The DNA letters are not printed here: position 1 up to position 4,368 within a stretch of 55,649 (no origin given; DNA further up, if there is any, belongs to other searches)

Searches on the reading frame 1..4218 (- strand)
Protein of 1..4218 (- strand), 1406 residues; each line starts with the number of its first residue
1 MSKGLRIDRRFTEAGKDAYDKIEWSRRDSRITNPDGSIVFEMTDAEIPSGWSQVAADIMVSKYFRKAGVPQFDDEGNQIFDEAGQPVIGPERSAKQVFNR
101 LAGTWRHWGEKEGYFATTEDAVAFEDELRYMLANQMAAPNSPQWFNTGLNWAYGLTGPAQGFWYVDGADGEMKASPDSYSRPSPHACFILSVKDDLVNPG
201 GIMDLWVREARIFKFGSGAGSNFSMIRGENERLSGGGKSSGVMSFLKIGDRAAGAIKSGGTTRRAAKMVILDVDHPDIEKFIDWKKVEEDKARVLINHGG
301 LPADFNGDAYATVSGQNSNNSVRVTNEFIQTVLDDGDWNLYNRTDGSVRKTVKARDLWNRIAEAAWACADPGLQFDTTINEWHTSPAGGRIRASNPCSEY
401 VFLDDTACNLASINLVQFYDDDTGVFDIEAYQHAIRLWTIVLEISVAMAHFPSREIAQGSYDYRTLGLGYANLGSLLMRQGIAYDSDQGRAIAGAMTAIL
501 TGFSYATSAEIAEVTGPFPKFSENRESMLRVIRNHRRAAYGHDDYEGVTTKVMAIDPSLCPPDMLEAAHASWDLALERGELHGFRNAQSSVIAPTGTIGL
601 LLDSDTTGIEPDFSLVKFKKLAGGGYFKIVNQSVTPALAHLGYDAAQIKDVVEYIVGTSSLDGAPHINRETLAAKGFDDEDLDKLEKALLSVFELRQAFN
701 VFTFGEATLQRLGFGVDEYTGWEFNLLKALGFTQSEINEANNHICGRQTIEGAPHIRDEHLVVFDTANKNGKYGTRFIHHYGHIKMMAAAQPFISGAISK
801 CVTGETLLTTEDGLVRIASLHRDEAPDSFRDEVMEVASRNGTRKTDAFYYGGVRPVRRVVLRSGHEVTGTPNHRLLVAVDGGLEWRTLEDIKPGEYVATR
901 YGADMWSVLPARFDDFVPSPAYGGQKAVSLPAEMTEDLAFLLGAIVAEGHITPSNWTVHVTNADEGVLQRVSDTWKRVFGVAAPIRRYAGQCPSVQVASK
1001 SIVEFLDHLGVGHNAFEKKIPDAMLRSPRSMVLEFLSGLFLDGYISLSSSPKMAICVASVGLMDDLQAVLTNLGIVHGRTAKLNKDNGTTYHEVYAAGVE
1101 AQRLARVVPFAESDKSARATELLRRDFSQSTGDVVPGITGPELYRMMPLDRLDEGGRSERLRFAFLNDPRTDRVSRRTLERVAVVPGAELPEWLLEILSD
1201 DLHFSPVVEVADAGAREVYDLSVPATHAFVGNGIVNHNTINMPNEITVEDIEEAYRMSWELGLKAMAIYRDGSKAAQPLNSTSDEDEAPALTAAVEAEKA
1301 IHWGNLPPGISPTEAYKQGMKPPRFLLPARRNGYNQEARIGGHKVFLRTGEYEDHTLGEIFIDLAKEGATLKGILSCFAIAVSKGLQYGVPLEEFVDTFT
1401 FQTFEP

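Call 45: search_protein_families(library=pfam, proteins=[window:1-4218:-], max_evalue=0.00001)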
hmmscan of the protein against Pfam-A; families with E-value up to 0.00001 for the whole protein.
window:1-4218:- (1406 aa): 5 families
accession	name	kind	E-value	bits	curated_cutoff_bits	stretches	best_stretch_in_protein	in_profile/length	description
PF02867.20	Ribonuc_red_lgC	-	1.6e-123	413.5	23.9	2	186-672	2-461/523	Ribonucleotide reductase, barrel domain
PF08471.15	Ribonuc_red_2_N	-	1.2e-37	128.6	27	1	35-135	1-103/103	Class II vitamin B12-dependent ribonucleotide reductase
PF14890.11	Intein_splicing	-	6.2e-15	55.8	35.8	1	850-1238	44-155/155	Intein splicing domain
PF14528.11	LAGLIDADG_3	-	1.9e-13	50.9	22.5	0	937-1010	3-82/82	LAGLIDADG-like domain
PF12637.14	TSCPD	-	4.3e-06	27.4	22.8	0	1335-1400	4-65/88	TSCPD domain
